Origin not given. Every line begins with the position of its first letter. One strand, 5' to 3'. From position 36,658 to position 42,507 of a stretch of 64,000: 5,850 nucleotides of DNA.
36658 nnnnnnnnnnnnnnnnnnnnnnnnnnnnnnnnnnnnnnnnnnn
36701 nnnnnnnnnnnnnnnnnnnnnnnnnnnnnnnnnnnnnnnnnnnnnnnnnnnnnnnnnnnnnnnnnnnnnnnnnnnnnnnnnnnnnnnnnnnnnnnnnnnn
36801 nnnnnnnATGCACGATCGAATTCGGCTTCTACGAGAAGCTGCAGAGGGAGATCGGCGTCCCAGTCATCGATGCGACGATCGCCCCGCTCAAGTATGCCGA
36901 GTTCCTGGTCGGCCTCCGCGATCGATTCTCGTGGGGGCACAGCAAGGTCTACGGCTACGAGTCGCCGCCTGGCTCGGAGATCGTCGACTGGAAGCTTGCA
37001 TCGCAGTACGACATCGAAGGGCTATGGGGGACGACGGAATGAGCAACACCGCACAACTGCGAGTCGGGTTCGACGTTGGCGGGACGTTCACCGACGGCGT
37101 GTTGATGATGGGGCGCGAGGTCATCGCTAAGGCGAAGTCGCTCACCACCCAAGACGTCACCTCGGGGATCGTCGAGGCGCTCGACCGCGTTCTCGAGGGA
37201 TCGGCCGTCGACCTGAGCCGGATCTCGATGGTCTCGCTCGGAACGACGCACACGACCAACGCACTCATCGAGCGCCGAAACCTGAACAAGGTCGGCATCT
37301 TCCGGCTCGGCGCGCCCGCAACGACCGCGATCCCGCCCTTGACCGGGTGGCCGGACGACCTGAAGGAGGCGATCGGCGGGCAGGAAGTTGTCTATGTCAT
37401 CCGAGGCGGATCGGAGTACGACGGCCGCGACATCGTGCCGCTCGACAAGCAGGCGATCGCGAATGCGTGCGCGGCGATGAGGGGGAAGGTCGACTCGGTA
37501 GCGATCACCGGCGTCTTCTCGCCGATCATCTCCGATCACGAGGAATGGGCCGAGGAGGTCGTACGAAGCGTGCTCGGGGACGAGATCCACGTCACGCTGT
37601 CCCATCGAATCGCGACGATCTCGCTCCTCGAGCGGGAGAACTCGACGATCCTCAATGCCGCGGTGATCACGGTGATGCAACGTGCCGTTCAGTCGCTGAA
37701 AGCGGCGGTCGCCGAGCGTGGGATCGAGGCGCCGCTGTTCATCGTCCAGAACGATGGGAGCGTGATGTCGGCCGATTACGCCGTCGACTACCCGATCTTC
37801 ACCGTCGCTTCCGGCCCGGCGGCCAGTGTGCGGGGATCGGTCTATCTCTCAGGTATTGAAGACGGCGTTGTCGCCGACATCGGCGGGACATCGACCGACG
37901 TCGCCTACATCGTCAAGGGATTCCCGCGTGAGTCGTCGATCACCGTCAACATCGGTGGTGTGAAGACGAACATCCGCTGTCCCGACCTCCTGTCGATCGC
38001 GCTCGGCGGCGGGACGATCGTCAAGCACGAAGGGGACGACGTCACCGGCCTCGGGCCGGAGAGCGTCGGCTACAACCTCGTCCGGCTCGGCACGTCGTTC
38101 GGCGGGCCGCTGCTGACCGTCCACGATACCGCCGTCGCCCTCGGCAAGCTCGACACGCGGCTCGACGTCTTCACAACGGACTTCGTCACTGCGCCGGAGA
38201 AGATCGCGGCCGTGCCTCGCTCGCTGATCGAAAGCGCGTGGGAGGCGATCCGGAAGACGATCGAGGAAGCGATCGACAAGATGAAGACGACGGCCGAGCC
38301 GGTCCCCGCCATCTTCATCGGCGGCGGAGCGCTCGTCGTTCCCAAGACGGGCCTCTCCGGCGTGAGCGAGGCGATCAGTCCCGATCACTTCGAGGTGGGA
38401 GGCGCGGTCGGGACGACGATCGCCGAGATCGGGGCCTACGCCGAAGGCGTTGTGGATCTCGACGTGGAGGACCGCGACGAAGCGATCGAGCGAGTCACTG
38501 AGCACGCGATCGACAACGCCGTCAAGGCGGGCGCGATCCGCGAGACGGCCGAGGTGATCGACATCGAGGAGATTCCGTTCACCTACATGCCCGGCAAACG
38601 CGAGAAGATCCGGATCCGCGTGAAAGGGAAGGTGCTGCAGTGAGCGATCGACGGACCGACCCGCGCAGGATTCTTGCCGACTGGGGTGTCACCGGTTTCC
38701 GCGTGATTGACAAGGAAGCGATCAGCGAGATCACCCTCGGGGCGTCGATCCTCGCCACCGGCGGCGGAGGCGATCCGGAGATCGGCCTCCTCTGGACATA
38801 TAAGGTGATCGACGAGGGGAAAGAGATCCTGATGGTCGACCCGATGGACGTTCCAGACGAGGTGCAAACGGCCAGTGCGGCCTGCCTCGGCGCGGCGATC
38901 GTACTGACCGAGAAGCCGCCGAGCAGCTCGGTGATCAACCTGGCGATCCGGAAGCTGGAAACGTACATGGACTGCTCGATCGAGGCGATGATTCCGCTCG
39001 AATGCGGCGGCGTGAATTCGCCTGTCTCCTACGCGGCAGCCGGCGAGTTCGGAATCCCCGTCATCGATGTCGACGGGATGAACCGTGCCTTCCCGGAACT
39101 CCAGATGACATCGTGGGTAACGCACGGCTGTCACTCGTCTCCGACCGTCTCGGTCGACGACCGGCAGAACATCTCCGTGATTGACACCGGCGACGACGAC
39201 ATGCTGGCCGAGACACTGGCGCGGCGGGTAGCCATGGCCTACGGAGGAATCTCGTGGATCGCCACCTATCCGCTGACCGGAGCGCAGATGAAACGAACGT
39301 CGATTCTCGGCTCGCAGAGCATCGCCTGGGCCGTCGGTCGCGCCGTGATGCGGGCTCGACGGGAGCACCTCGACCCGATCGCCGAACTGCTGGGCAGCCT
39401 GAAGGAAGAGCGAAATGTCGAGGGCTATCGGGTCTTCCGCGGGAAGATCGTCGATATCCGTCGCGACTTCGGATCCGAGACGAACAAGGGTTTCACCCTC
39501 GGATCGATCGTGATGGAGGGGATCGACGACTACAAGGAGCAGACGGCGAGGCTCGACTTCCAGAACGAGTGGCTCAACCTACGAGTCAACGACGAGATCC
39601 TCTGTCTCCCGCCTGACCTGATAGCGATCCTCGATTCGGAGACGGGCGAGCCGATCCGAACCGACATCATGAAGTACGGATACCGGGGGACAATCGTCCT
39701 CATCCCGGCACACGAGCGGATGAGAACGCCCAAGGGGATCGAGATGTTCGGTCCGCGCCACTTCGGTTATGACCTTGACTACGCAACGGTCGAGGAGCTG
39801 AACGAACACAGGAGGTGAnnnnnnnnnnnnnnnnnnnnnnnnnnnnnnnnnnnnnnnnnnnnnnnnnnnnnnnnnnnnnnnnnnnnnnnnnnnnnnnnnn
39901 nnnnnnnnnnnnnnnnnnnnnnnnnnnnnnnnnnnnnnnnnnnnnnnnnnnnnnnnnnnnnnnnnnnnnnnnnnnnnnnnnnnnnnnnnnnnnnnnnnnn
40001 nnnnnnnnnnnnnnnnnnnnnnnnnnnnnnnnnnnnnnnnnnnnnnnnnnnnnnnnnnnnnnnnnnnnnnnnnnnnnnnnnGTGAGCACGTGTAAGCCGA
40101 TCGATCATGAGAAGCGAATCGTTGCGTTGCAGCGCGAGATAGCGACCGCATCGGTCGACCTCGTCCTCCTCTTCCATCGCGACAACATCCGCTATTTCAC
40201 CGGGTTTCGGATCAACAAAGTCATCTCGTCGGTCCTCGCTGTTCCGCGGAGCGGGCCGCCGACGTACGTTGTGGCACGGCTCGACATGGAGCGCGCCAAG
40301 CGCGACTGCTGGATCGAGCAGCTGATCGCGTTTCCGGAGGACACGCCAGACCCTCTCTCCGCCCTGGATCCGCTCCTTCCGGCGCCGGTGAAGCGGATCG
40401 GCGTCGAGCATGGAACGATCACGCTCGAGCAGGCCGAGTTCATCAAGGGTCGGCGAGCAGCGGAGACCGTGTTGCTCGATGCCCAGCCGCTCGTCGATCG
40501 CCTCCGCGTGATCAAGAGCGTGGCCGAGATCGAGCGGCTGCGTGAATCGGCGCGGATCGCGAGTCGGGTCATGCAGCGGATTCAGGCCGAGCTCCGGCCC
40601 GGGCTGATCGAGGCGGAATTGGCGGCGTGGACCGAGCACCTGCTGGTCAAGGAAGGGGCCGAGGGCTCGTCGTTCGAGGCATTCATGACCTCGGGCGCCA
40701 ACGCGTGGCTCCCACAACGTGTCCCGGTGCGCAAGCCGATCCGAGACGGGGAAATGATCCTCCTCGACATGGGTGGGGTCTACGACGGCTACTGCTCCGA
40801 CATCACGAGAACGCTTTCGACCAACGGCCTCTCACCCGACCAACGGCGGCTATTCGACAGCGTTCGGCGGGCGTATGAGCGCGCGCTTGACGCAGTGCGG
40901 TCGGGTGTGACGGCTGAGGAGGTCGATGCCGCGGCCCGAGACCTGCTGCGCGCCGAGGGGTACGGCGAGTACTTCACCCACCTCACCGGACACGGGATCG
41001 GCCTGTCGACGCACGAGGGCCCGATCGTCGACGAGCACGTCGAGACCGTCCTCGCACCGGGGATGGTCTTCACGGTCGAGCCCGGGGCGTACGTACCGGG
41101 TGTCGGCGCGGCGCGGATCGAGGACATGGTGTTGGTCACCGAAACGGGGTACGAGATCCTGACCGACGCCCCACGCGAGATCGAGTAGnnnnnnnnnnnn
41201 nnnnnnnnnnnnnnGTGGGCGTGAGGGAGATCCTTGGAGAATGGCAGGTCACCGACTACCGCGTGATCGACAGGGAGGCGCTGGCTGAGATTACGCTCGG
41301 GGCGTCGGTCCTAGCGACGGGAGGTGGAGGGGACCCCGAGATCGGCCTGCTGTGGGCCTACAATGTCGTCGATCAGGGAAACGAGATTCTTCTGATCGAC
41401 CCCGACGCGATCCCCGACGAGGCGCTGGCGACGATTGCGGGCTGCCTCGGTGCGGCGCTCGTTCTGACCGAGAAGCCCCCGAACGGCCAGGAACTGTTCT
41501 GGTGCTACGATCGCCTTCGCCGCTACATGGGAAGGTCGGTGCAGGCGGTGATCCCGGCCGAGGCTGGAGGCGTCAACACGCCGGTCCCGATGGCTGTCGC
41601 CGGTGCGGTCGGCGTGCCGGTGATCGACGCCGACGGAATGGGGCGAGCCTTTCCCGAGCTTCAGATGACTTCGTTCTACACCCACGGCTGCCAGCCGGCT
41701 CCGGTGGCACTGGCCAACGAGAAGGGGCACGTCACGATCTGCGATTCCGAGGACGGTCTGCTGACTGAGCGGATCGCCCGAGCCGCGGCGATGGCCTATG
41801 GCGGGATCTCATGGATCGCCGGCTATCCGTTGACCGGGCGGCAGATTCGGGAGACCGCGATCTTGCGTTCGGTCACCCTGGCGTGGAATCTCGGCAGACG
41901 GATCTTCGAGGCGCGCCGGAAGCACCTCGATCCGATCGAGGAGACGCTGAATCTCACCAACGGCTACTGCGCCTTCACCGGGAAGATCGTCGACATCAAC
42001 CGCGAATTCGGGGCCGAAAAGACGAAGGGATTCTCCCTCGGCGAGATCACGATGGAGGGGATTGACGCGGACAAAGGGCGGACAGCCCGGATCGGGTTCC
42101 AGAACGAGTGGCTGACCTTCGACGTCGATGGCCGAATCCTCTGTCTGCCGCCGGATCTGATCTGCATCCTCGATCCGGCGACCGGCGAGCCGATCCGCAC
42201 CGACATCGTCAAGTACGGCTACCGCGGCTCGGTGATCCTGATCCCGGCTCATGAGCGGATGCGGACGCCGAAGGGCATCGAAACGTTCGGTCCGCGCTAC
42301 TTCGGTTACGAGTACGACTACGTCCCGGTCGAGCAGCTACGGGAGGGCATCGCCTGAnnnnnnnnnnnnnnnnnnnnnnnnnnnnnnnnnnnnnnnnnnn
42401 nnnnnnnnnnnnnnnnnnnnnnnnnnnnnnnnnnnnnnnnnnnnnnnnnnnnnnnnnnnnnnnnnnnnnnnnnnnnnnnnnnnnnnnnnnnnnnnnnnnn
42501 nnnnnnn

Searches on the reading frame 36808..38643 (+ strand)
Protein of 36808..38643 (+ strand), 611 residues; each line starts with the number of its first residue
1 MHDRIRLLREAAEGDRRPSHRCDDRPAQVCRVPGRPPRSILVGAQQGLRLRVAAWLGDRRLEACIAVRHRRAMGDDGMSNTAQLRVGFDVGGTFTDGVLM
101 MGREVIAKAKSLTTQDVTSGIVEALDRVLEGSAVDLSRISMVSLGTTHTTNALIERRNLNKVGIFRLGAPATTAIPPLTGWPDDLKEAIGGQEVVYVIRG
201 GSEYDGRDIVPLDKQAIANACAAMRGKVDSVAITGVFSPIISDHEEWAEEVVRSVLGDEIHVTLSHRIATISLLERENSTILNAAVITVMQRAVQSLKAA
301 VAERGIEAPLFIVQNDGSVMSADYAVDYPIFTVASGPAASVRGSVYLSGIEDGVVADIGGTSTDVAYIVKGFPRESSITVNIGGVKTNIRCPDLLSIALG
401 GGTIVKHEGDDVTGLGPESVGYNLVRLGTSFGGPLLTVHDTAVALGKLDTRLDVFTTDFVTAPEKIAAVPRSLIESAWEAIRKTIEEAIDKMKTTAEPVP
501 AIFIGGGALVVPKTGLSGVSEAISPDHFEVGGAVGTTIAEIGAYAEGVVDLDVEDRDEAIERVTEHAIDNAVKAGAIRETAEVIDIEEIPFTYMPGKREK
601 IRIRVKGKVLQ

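Call 57: search_protein_families(library=pfam, proteins=[window:36808-38643:+], max_evalue=0.00001)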
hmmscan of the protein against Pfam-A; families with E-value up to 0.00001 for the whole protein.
window:36808-38643:+ (611 aa): 2 families
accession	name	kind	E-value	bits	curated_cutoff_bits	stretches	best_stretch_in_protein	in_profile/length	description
PF05378.19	Hydant_A_N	-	2.2e-36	125.6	25.2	1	85-255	1-175/176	Hydantoinase/oxoprolinase N-terminal region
PF01968.24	Hydantoinase_A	-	4.3e-34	118.5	22.9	1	276-492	1-232/291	Hydantoinase/oxoprolinase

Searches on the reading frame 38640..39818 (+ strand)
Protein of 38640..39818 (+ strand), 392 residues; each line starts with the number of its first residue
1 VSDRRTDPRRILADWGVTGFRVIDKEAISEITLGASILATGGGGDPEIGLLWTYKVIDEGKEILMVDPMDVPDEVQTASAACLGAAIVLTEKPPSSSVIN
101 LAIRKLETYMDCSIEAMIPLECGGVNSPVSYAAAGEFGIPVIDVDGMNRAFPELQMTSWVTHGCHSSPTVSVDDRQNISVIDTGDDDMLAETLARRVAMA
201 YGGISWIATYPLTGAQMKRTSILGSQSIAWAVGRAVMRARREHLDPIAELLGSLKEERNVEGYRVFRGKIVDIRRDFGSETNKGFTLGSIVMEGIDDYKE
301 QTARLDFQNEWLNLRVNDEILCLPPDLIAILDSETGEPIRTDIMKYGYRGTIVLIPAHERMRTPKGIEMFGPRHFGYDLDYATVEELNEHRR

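Call 58: search_protein_families(library=pfam, proteins=[window:38640-39818:+], max_evalue=0.00001)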
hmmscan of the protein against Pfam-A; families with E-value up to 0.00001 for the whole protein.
window:38640-39818:+ (392 aa): 2 families
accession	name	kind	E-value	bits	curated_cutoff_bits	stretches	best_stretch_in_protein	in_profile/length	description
PF20906.3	S-Me-THD_C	-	2.8e-61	206.6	27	1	186-383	2-189/190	S-Me-THD-like, C-terminal domain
PF06032.18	S-Me-THD_N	-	2.1e-42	145.3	27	1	27-182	2-157/158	S-Me-THD-like, N-terminal domain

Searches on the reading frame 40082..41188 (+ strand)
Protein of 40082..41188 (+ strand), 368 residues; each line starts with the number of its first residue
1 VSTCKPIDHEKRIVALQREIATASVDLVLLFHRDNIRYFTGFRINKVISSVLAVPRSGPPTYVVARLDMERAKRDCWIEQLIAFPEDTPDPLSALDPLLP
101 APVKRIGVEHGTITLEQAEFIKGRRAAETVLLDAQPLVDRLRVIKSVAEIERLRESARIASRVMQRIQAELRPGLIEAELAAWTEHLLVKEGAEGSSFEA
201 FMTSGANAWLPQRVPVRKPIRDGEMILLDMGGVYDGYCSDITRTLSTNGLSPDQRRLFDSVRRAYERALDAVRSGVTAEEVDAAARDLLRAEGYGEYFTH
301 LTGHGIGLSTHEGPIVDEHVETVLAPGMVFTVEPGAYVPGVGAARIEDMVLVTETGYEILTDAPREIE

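Call 58: search_protein_families(library=pfam, proteins=[window:40082-41188:+], max_evalue=0.00001)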
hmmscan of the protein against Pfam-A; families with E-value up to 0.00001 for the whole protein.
window:40082-41188:+ (368 aa): 2 families
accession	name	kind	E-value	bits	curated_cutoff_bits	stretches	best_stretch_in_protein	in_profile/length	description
PF00557.29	Peptidase_M24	-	3.8e-66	223.3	23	1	151-354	1-208/208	Metallopeptidase family M24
PF01321.24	Creatinase_N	-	1.9e-17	64.4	22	1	12-144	1-128/128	Creatinase/Prolidase N-terminal domain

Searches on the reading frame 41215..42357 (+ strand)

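Call 58: search_protein_families(library=pfam, proteins=[window:41215-42357:+], max_evalue=0.00001)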
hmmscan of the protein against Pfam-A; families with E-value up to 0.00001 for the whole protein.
window:41215-42357:+ (380 aa): 2 families
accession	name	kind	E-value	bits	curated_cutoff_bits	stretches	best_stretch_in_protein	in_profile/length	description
PF20906.3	S-Me-THD_C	-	1.5e-62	210.8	27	1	184-372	6-190/190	S-Me-THD-like, C-terminal domain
PF06032.18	S-Me-THD_N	-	2.1e-50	171.3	27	1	22-177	2-157/158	S-Me-THD-like, N-terminal domain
